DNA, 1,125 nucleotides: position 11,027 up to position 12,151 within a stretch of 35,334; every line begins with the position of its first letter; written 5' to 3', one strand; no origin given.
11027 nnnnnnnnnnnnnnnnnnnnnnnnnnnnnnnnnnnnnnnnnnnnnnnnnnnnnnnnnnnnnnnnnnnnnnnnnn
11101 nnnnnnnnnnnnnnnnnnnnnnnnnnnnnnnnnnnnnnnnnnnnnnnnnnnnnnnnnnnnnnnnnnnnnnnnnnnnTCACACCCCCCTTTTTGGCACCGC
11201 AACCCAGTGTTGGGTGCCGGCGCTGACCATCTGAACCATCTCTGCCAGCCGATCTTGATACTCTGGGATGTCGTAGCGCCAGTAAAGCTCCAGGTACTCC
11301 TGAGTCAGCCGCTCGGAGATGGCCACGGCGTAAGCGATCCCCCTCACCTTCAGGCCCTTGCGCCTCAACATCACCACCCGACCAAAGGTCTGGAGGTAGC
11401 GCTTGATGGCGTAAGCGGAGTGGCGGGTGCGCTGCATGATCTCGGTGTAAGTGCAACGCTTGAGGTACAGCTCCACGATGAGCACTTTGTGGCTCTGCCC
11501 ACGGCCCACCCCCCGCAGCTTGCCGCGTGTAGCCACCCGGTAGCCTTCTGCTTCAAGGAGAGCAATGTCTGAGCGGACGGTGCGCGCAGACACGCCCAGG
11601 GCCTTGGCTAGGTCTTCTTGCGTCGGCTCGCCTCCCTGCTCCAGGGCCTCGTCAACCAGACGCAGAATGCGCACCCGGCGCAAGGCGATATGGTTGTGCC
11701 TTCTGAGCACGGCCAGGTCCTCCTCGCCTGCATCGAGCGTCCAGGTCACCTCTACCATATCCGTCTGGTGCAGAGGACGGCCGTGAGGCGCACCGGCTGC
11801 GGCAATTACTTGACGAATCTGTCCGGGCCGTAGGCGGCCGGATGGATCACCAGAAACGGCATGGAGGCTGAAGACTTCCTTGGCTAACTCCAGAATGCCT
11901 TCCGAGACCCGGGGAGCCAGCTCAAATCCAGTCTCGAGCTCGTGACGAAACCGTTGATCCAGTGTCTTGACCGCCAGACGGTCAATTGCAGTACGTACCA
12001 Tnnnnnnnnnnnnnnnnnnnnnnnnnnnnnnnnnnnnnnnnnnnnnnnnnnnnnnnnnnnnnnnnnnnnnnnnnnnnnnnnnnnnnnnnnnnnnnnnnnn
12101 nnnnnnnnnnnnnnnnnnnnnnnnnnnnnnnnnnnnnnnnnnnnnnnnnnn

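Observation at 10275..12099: Demonstrably mobile IS-like element whose only genes are two paralogous multi-HTH proteins with no recognisable transposase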

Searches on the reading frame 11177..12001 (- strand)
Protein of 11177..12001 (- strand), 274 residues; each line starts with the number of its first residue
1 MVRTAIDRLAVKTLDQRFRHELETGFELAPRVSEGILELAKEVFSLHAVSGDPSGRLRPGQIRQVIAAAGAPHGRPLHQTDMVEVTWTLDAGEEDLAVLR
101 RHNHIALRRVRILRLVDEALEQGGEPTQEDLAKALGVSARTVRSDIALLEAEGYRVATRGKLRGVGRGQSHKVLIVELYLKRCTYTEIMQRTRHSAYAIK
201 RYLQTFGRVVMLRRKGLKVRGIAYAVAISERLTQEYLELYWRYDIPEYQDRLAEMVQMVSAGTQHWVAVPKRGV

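Call 4: search_protein_families(library=pfam, proteins=[window:11177-12001:-], max_evalue=1)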
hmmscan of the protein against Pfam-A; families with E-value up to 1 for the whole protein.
window:11177-12001:- (274 aa): 24 families
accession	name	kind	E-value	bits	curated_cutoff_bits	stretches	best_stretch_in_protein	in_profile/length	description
PF07900.17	DUF1670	-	3.3e-44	151.3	25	1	28-239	9-220/220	Protein of unknown function (DUF1670)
PF08279.18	HTH_11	-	4.8e-09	36.4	25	1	120-160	10-50/55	HTH domain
PF13412.12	HTH_24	-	9.9e-05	22.3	21.9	1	119-154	11-46/48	Winged helix-turn-helix DNA-binding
PF13730.12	HTH_36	-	0.00011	22.3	25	1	124-154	22-54/55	Helix-turn-helix domain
PF04703.18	FaeA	-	0.00018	22.2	20.7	2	182-218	15-51/62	FaeA-like protein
PF08220.18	HTH_DeoR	-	0.00018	21.6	21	1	119-154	8-43/57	DeoR-like helix-turn-helix domain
PF00392.27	GntR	-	0.0004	20.4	27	1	126-154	25-53/64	Bacterial regulatory proteins, gntR family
PF12802.13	MarR_2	-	0.0006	20.4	27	1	119-154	17-49/61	MarR family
PF13551.12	HTH_29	-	0.00064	20.2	28.1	1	109-159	1-46/64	Winged helix-turn helix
PF13518.12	HTH_28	-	0.00098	19.6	25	1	113-153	6-40/52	Helix-turn-helix domain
PF13384.12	HTH_23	-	0.0037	17.5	24.6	1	107-143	5-35/50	Homeodomain-like domain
PF13545.12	HTH_Crp_2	-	0.0091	16.4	27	1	125-156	22-53/70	Crp-like helix-turn-helix domain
PF04545.22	Sigma70_r4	-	0.0091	15.9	24.1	1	111-144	11-39/50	Sigma-70, region 4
PF07789.17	DUF1627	-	0.011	15.9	28.1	1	121-164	2-47/155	Protein of unknown function (DUF1627)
PF19187.6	HTH_PafC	-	0.014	15.7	32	1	111-155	5-48/115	PafC helix-turn-helix domain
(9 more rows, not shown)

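Call 5: search_protein_families(library=ncbifam, proteins=[window:11177-12001:-], max_evalue=1)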
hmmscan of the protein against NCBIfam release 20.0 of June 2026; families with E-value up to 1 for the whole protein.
window:11177-12001:- (274 aa): 23 families
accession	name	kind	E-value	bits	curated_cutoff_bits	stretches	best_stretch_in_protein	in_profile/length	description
NF040755.1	AgaR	equivalog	8.2e-05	21.8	260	1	118-160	13-55/256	transcriptional repressor AgaR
NF008273.0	PRK11050.1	equivalog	0.00061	19.5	153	1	115-156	44-85/156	manganese-binding transcriptional regulator MntR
TIGR02937.1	sigma70-ECF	superfamily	0.00065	19.4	42.9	1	117-146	130-154/165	sigma-70 family RNA polymerase sigma factor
NF007366.0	PRK09863.1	equivalog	0.0016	17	426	1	107-194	4-78/586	putative frv operon regulatory protein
NF053736.1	AcpB_EbpR_MafR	subfamily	0.0017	17.7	130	1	110-152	6-48/481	AcpB/EbpR/MafR family transcriptional regulator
NF007316.0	PRK09802.1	equivalog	0.002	17.4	351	1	108-160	18-66/269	DeoR family transcriptional regulator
TIGR01884.1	cas_HTH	subfamily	0.0034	16.8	60.2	1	118-154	149-185/202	CRISPR-associated CARF protein Csa3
NF007741.0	PRK10421.1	equivalog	0.0075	15.7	311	1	111-161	15-67/262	transcriptional regulator LldR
NF007486.0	PRK10079.1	equivalog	0.019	14.7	363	1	114-207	89-175/241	phosphonate metabolism transcriptional regulator PhnF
TIGR00122.1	birA_repr_reg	equivalog_domain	0.023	14.6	70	1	125-161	13-49/69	biotin operon repressor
TIGR00498.1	lexA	equivalog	0.026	14.1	110.95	1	107-165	6-66/203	transcriptional repressor LexA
NF041397.1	TranRegGlpR_Halo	equivalog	0.028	14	300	1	108-153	6-47/253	HTH-type transcriptional regulator GlpR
TIGR03070.1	couple_hipB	subfamily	0.029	14.3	71.65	1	127-143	17-33/58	type II toxin-antitoxin system Y4mF family antitoxin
TIGR02111.1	PQQ_syn_pqqC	equivalog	0.03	13.7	240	1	95-156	56-120/239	pyrroloquinoline-quinone synthase PqqC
NF052441.1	TransRegRv0792c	equivalog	0.03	13.5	400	1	114-160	28-75/260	Rv0792c family HTH-type transcriptional regulator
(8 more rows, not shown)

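Call 12: find_homologous_proteins(query=window:11177-12001:-, max_evalue=0.00001)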
Query window:11177-12001:- (274 aa): 511 proteins with E <= 0.00001 among 5508 candidates; the best 120 are listed.
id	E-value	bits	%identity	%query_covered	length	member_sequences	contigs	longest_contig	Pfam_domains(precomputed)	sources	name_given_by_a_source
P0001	2.2e-152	524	91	100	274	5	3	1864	PF08279.19,PF07900.18,PF13384.13,PF13518.13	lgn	-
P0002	1.2e-150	518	88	100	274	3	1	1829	PF08279.19,PF07900.18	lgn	-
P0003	8.6e-140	482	84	100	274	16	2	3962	PF08279.19,PF07900.18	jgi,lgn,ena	jgi:hypothetical protein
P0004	1.3e-139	482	84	100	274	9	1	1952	PF08279.19,PF07900.18,PF13384.13,PF13551.13,PF13518.13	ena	-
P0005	5.0e-139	480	84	100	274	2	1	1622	PF08279.19,PF07900.18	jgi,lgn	jgi:hypothetical protein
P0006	5.5e-139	480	82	100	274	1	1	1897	PF08279.19,PF07900.18,PF13730.13,PF13384.13,PF13551.13,PF13518.13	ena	-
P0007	6.1e-139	480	83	100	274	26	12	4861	PF08279.19,PF07900.18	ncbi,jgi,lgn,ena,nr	ncbi:MAG TPA: DUF1670 domain-containing protein [Anaerolineae bacterium]|nr:DUF1670 domain-containin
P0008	3.4e-138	477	82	100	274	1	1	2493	PF08279.19,PF07900.18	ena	-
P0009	3.1e-137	474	82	100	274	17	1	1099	PF08279.19,PF07900.18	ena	-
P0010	1.3e-134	465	81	100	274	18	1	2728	PF08279.19,PF07900.18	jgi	-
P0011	2.2e-134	465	82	100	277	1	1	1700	PF08279.19,PF07900.18,PF13730.13,PF13384.13,PF13551.13,PF13518.13,PF08220.19,PF01726.23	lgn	-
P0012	2.7e-133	461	81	99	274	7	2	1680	PF08279.19,PF07900.18,PF13384.13,PF13551.13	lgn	-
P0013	3.4e-133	461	80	100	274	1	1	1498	PF08279.19,PF07900.18,PF13384.13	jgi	jgi:hypothetical protein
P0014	4.6e-133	460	81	100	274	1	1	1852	PF13412.13,PF08279.19,PF07900.18,PF13384.13,PF13551.13,PF13518.13,PF08220.19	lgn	-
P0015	7.9e-132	456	79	100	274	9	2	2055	PF08279.19,PF07900.18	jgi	jgi:hypothetical protein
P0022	9.6e-130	449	78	100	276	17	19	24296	PF08279.19,PF07900.18,PF13384.13,PF13518.13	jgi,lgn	-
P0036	1.4e-127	442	77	100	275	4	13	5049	PF08279.19,PF07900.18,PF13518.13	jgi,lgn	jgi:hypothetical protein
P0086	3.3e-120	418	73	100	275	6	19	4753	PF08279.19,PF07900.18,PF13518.13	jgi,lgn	jgi:DNA-binding Lrp family transcriptional regulator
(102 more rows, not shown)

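Call 13: find_encoding_contigs(protein=P0022, flank=4000, max_places=10)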
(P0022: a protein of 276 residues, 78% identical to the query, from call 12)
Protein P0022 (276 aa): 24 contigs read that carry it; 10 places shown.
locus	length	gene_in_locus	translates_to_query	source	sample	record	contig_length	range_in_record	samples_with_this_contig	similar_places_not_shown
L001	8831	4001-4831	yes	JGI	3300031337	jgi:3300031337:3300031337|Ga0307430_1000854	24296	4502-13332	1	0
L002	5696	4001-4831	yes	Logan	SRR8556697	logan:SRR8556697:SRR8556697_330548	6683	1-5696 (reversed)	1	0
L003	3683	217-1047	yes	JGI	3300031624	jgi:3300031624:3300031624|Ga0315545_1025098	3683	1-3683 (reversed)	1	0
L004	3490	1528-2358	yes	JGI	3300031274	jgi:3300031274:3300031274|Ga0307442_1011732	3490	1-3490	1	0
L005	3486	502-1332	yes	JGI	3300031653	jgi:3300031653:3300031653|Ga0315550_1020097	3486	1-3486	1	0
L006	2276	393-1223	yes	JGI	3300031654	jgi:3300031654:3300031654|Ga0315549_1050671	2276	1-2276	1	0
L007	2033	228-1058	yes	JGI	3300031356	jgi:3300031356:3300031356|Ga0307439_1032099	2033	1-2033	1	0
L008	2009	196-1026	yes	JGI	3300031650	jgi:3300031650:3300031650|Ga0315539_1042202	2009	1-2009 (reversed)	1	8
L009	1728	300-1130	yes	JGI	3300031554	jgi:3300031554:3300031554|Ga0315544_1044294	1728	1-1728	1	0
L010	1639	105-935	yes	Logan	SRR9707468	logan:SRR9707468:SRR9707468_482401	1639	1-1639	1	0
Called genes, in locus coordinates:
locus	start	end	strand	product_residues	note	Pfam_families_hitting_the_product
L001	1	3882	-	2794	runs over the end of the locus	?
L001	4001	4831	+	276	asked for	PF07900:DUF1670, PF08279:HTH_11 (weak), PF13384:HTH_23 (faint), PF13518:HTH_28 (faint)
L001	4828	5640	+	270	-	PF07900:DUF1670, PF13384:HTH_23 (faint), PF13551:HTH_29 (faint)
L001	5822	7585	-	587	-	PF03781:FGE-sulfatase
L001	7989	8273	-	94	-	PF00072:Response_reg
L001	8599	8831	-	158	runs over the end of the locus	PF01396:Zn_ribbon_Top1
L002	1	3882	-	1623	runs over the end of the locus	?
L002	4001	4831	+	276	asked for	PF07900:DUF1670, PF08279:HTH_11 (weak), PF13384:HTH_23 (faint), PF13518:HTH_28 (faint)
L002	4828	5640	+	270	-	PF07900:DUF1670, PF13384:HTH_23 (faint), PF13551:HTH_29 (faint)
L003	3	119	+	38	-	?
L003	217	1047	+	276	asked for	PF07900:DUF1670, PF08279:HTH_11 (weak), PF13384:HTH_23 (faint), PF13518:HTH_28 (faint)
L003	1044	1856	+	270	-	PF07900:DUF1670, PF13384:HTH_23 (faint), PF13551:HTH_29 (faint)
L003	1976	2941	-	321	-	-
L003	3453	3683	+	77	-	?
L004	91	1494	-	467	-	PF13546:DDE_5, PF01609:DDE_Tnp_1 (weak)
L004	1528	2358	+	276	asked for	PF07900:DUF1670, PF08279:HTH_11 (weak), PF13384:HTH_23 (faint), PF13518:HTH_28 (faint)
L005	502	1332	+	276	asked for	PF07900:DUF1670, PF08279:HTH_11 (weak), PF13384:HTH_23 (faint), PF13518:HTH_28 (faint)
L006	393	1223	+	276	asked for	PF07900:DUF1670, PF08279:HTH_11 (weak), PF13384:HTH_23 (faint), PF13518:HTH_28 (faint)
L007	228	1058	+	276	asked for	PF07900:DUF1670, PF08279:HTH_11 (weak), PF13384:HTH_23 (faint), PF13518:HTH_28 (faint)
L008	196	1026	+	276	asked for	PF07900:DUF1670, PF08279:HTH_11 (weak), PF13384:HTH_23 (faint), PF13518:HTH_28 (faint)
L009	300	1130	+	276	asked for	PF07900:DUF1670, PF08279:HTH_11 (weak), PF13384:HTH_23 (faint), PF13518:HTH_28 (faint)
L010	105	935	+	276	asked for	PF07900:DUF1670, PF08279:HTH_11 (weak), PF13384:HTH_23 (faint), PF13518:HTH_28 (faint)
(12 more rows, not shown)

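Call 14: find_encoding_contigs(protein=window:11177-12001:-, flank=4000, max_places=10)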
Protein window:11177-12001:- (274 aa): 7 contigs read that carry it; 4 places shown.
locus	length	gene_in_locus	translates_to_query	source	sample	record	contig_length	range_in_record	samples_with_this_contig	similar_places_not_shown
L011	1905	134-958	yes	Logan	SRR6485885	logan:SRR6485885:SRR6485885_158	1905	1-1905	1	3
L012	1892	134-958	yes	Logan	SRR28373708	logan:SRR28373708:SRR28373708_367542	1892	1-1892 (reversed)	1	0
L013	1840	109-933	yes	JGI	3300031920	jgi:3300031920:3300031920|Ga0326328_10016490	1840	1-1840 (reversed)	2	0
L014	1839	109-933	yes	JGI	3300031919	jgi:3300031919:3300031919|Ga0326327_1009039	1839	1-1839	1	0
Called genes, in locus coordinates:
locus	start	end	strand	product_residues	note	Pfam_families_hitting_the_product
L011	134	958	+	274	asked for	PF07900:DUF1670, PF08279:HTH_11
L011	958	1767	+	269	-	PF07900:DUF1670, PF13384:HTH_23 (faint), PF13551:HTH_29 (faint)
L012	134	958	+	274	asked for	PF07900:DUF1670, PF08279:HTH_11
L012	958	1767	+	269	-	PF07900:DUF1670, PF13384:HTH_23 (faint), PF13551:HTH_29 (faint)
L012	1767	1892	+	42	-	?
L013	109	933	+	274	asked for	PF07900:DUF1670, PF08279:HTH_11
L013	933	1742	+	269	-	PF07900:DUF1670, PF13384:HTH_23 (faint), PF13551:HTH_29 (faint)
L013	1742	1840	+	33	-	?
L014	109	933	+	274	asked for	PF07900:DUF1670, PF08279:HTH_11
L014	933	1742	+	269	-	PF07900:DUF1670, PF13384:HTH_23 (faint), PF13551:HTH_29 (faint)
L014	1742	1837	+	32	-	?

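Call 22: find_related_loci(query=A2, collection=genome_contigs, flank=6000)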
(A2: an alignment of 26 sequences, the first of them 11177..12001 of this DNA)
Query A2 (274 aa) in genome_contigs; peptide patterns used: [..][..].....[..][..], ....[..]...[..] (x = any residue, [..] = any of these).
106 stretches matched a pattern; 15 encode a relative of the query (tblastn E <= 1e-3); 15 distinct loci.
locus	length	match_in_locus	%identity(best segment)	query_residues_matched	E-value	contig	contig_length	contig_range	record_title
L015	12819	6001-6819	94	1-273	3e-170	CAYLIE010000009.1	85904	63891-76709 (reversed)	MAG TPA_asm: uncultured Anaerolineales bacterium isolate binchicken_co294_77 genome assembly, contig: NODE_507_length_85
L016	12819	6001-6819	82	1-273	1e-144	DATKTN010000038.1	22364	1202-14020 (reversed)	MAG TPA_asm: Anaerolineae bacterium isolate SMAG_U14082 k141_495524, whole genome shotgun sequence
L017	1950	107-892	79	1-262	7e-144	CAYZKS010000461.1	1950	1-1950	MAG TPA_asm: uncultured Anaerolineales bacterium isolate SRP098346_co1_3 genome assembly, contig: NODE_110861_length_195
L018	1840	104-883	77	1-260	2e-141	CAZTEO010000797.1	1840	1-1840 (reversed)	MAG TPA_asm: uncultured Anaerolineales bacterium isolate binchicken_co15_108 genome assembly, contig: NODE_85142_length_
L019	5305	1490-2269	77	1-260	2e-132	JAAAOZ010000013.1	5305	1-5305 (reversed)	MAG: Chloroflexi bacterium isolate GSL.Bin35 NODE_12171_length_5305_cov_0.704475, whole genome shotgun sequence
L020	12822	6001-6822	70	1-274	2e-129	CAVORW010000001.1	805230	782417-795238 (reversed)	MAG: uncultured Chloroflexia bacterium isolate MFD09964.bin.2.12 genome assembly, contig: contig_17741, whole genome sho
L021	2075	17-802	77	1-262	3e-137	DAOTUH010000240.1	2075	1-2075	MAG TPA_asm: Anaerolineae bacterium isolate F17_49 k129_585275, whole genome shotgun sequence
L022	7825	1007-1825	70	1-273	4e-126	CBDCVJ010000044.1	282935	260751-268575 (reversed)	MAG: Saprospiraceae bacterium isolate a45c6890-a578-4b9d-91b3-fd16a54b2d64 genome assembly, contig: contig_44, whole gen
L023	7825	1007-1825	70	1-273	4e-126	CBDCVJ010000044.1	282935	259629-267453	MAG: Saprospiraceae bacterium isolate a45c6890-a578-4b9d-91b3-fd16a54b2d64 genome assembly, contig: contig_44, whole gen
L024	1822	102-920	70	1-273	3e-130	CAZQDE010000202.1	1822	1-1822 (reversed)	MAG TPA_asm: uncultured Anaerolineaceae bacterium isolate binchicken_co19_417 genome assembly, contig: NODE_128479_lengt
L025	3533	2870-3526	79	1-219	1e-114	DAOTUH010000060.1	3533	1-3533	MAG TPA_asm: Anaerolineae bacterium isolate F17_49 k129_2499957, whole genome shotgun sequence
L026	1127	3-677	75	49-273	2e-118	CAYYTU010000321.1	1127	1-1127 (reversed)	MAG TPA_asm: uncultured Anaerolineales bacterium isolate binchicken_co17_286 genome assembly, contig: NODE_210332_length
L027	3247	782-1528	45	8-261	2e-63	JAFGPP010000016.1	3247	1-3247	MAG: Thermoplasmatota archaeon isolate Zod_Metabat.7 k87_592869, whole genome shotgun sequence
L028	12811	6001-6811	72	1-274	1e-96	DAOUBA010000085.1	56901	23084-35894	MAG TPA_asm: Anaerolineae bacterium isolate H67_700 k125_411698, whole genome shotgun sequence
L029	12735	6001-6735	41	6-256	5e-56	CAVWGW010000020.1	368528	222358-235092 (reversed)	MAG: uncultured Chloroflexia bacterium isolate MFD04716.bin.3.335 genome assembly, contig: contig_68167, whole genome sh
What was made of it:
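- On Insertion sequence (generic, ISfinder sense): Two contigs of one MAG (DAOTUH01) each carry a copy (call 22).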

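Call 29: search_solved_structures(query=A2, max_evalue=1, show_alignments=2)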
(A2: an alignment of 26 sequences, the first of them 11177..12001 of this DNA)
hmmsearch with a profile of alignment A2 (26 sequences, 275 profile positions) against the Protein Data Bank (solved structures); distinct sequences matched with E-value up to 1: 7.
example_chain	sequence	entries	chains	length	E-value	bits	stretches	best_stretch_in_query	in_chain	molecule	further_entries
1j5y_A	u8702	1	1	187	0.024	16.8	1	98-167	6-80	TRANSCRIPTIONAL REGULATOR, BIOTIN REPRESSOR FAMILY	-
8xjg_A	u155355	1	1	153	0.082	15.1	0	90-143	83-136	YqeY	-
1q1h_A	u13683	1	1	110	0.2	13.8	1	115-156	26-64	Transcription Factor E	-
9ebr_A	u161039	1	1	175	0.22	13.7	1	107-167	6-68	Probable transcription repressor NiaR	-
3ct2_A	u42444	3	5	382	0.91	11.7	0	81-134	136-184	Muconate cycloisomerase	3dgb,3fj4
3muc_A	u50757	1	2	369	0.99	11.5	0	81-137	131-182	PROTEIN (MUCONATE CYCLOISOMERASE)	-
1bkh_A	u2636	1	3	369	0.99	11.5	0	81-137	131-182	MUCONATE LACTONIZING ENZYME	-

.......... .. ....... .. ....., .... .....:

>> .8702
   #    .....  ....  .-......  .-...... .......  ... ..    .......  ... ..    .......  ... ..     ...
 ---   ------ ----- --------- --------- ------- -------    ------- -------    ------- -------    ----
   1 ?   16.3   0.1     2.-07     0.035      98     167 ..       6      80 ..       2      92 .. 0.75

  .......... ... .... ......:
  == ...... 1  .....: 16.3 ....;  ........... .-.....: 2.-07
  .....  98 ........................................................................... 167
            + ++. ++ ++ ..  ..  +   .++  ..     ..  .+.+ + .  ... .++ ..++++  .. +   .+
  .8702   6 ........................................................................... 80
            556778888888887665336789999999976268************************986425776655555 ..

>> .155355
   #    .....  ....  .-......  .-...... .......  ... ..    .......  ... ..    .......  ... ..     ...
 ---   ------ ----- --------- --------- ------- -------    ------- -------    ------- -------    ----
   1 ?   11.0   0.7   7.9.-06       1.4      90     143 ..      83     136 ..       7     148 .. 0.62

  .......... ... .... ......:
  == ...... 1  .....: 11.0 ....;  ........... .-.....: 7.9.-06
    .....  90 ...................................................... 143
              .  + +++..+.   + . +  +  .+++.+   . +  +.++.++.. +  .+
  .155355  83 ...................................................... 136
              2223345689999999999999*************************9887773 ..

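Call 39: predict_structure(alignment_id=A4)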
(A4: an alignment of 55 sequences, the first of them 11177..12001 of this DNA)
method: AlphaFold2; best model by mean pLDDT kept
length: 274 residues; sequences in the alignment: 55
mean_pLDDT: 65.6   pTM: 0.40
mean pLDDT of the five models: 65.6, 65.5, 64.8, 62.0, 59.2
residues with pLDDT >= 90: 55; 70-90: 90; 50-70: 19; < 50: 110
segments of 3 or more residues with pLDDT < 50: 1-38, 40-90, 162-169, 262-274
pLDDT, mean of each block of 10 residues (from residue 1): 39 42 40 45 44 39 32 44 40 66 77 79 76 73 84 73 46 90 90 82 94 92 83 91 94 88 38 32
secondary structure, 60 per line:
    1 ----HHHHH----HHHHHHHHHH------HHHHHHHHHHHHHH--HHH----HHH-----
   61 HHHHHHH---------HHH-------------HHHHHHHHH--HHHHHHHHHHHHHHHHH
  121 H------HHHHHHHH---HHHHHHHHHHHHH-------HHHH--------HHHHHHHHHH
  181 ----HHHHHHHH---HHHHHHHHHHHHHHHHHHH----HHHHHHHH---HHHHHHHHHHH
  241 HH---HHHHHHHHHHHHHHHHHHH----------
elements in order: H5-9 H14-23 H30-43 H61-67 H93-101 H104-121 H128-135 H139-151 H159-162 H171-180 H185-192 H196-214 H219-226 H230-242 H246-264
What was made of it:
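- The N-terminal domain of ORF-A is poorly modelled (call 39).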

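Call 44: find_encoding_contigs(protein=P0086, flank=3000, max_places=10)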
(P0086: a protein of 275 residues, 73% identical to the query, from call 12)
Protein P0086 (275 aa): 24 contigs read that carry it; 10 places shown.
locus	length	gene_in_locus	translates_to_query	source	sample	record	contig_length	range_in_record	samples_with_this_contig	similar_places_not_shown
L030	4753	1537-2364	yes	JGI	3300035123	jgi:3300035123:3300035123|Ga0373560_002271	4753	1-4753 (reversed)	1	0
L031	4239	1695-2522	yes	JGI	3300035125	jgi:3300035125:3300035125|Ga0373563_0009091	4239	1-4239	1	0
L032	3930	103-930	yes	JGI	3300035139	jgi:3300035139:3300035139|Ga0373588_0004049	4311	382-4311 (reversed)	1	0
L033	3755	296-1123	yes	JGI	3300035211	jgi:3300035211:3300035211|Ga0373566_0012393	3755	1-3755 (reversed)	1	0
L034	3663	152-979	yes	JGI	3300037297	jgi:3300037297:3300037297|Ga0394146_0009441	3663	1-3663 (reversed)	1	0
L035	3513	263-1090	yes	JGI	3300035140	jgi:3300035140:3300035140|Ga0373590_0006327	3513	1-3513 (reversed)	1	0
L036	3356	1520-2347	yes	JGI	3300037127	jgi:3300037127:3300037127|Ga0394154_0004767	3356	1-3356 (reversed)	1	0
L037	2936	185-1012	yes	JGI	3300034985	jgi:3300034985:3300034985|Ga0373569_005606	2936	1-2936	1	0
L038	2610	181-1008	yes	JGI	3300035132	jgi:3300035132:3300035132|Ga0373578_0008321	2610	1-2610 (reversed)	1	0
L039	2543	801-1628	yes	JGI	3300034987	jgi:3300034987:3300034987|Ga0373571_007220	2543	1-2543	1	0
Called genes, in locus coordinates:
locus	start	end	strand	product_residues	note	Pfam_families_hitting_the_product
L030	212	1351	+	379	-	PF13808:DDE_Tnp_1_assoc, PF01609:DDE_Tnp_1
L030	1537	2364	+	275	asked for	PF07900:DUF1670, PF08279:HTH_11 (weak), PF13518:HTH_28 (faint)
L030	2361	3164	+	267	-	PF07900:DUF1670, PF13384:HTH_23 (faint), PF13551:HTH_29 (faint)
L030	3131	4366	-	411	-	PF13701:DDE_Tnp_1_4, PF01609:DDE_Tnp_1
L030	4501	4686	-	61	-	-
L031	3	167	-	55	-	?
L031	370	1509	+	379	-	PF13808:DDE_Tnp_1_assoc, PF01609:DDE_Tnp_1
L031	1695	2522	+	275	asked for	PF07900:DUF1670, PF08279:HTH_11 (weak), PF13518:HTH_28 (faint)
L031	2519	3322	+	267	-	PF07900:DUF1670, PF13384:HTH_23 (faint), PF13551:HTH_29 (faint)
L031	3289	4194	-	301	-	PF01609:DDE_Tnp_1, PF13701:DDE_Tnp_1_4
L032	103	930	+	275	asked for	PF07900:DUF1670, PF08279:HTH_11 (weak), PF13518:HTH_28 (faint)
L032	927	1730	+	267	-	PF07900:DUF1670, PF13384:HTH_23 (faint), PF13551:HTH_29 (faint)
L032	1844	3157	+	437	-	PF13384:HTH_23 (weak), PF13518:HTH_28 (faint), PF13551:HTH_29, PF12728:HTH_17 (faint), PF13565:HTH_32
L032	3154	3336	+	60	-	-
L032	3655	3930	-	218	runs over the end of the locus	?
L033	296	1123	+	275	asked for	PF07900:DUF1670, PF08279:HTH_11 (weak), PF13518:HTH_28 (faint)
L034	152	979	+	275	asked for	PF07900:DUF1670, PF08279:HTH_11 (weak), PF13518:HTH_28 (faint)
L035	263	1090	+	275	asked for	PF07900:DUF1670, PF08279:HTH_11 (weak), PF13518:HTH_28 (faint)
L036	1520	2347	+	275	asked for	PF07900:DUF1670, PF08279:HTH_11 (weak), PF13518:HTH_28 (faint)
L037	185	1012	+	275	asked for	PF07900:DUF1670, PF08279:HTH_11 (weak), PF13518:HTH_28 (faint)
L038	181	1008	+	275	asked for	PF07900:DUF1670, PF08279:HTH_11 (weak), PF13518:HTH_28 (faint)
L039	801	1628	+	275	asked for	PF07900:DUF1670, PF08279:HTH_11 (weak), PF13518:HTH_28 (faint)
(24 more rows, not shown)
